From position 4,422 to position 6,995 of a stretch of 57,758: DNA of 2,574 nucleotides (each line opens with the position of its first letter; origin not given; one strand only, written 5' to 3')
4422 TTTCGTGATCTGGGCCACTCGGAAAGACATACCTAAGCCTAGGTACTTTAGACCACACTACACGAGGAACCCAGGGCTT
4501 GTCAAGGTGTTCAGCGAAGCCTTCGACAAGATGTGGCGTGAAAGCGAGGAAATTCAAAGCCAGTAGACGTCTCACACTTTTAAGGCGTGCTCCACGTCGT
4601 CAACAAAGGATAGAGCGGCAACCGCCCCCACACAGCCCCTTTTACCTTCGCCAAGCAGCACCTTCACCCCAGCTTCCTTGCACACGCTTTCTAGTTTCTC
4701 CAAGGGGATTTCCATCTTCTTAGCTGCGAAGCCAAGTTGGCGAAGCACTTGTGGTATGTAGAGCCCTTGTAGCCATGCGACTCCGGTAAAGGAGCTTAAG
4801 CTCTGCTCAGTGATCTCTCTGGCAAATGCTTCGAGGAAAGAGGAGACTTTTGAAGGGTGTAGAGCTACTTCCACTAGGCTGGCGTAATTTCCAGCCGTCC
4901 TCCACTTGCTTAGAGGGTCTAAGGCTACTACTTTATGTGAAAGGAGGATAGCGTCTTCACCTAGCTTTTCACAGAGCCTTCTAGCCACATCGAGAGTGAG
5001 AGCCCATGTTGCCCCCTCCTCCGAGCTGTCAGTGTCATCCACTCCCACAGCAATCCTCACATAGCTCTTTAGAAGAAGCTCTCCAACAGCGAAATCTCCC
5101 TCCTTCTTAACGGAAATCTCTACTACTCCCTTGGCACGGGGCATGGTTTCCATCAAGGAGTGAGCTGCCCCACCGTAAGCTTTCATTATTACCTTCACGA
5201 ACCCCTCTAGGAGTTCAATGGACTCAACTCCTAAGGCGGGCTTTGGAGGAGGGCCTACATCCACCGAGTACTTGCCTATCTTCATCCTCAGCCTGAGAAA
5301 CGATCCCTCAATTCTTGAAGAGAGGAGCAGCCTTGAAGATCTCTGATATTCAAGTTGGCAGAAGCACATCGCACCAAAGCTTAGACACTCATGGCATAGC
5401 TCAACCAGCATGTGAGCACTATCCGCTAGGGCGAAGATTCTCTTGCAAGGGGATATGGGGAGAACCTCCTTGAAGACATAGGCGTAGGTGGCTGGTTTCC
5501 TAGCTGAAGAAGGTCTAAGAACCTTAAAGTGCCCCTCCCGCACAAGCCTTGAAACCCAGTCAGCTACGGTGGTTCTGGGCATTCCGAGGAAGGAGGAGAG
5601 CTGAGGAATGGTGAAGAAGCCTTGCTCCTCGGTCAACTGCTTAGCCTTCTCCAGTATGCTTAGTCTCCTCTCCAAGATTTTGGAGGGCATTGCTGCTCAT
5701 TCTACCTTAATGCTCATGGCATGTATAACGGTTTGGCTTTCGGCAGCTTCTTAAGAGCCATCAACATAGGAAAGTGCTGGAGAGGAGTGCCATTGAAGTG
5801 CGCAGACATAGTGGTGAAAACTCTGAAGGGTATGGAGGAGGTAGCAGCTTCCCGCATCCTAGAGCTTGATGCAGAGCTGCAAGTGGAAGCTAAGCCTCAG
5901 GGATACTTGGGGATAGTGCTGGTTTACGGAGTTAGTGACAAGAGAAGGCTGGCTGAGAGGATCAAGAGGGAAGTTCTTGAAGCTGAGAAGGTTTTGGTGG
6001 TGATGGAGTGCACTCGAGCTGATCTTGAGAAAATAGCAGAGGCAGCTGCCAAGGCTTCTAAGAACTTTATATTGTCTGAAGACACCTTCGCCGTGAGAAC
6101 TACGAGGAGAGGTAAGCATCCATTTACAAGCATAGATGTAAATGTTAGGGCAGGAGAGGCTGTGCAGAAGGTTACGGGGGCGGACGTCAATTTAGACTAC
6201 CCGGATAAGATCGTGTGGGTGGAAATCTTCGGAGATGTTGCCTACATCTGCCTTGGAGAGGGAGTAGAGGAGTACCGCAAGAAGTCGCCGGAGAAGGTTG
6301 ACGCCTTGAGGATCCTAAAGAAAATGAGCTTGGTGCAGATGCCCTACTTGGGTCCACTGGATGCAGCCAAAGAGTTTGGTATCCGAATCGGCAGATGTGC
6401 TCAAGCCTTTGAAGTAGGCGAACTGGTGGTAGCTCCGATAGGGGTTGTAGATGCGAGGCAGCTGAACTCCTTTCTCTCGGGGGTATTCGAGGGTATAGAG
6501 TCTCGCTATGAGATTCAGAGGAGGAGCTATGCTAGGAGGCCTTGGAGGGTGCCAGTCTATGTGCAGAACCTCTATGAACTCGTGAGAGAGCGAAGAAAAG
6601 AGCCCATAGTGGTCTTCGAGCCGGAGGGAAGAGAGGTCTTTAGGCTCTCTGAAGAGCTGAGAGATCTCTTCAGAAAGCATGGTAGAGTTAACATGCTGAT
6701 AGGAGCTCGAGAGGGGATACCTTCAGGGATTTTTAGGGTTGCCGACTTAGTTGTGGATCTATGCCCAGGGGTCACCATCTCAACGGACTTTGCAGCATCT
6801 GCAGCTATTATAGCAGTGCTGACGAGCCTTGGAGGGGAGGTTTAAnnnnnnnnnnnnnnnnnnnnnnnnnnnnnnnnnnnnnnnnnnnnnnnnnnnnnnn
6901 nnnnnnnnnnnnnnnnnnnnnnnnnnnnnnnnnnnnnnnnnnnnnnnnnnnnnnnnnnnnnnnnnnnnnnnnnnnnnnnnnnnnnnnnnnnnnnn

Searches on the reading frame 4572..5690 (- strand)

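Call 94: search_protein_families(library=ncbifam, max_evalue=0.01, proteins=[window:4572-5690:-])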
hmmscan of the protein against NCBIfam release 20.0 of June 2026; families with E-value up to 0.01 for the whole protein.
window:4572-5690:- (372 aa): 2 families
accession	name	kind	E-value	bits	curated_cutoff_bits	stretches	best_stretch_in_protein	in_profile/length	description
TIGR03280.1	methan_mark_11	hypoth_equivalog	2.2e-45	155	255.8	1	83-372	3-292/292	methanogenesis marker protein 11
NF040849.1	tRNAmod_TiaS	equivalog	2.8e-08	32.8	600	1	212-361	2-151/422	tRNA(Ile2) 2-agmatinylcytidine synthetase TiaS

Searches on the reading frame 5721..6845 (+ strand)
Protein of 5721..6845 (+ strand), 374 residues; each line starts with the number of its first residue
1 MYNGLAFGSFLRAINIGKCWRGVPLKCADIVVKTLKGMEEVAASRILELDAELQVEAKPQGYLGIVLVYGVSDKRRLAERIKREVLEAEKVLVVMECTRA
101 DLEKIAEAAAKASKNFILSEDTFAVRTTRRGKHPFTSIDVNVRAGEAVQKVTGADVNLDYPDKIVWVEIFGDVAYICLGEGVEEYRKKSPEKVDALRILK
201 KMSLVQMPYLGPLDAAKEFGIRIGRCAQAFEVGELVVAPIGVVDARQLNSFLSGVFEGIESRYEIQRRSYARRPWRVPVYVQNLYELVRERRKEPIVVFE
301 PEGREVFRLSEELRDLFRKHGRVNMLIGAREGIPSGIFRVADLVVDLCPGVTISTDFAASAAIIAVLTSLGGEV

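Call 94: search_protein_families(library=ncbifam, max_evalue=0.01, proteins=[window:5721-6845:+])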
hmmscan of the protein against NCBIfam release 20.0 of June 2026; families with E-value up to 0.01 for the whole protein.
window:5721-6845:+ (374 aa): 3 families
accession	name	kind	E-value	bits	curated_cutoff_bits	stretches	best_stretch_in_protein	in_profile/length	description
NF040721.1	Trm14_Arch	equivalog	3e-16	59.5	280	1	32-178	5-153/370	tRNA (guanine(6)-N2)-methyltransferase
NF040850.1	Trm14_Thcoccales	equivalog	5.8e-11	41.9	480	1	73-190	70-192/365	tRNA (guanine(6)-N2)-methyltransferase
TIGR00342.1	TIGR00342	equivalog_domain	1.3e-09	37.6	264.5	1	97-177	77-157/373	tRNA uracil 4-sulfurtransferase ThiI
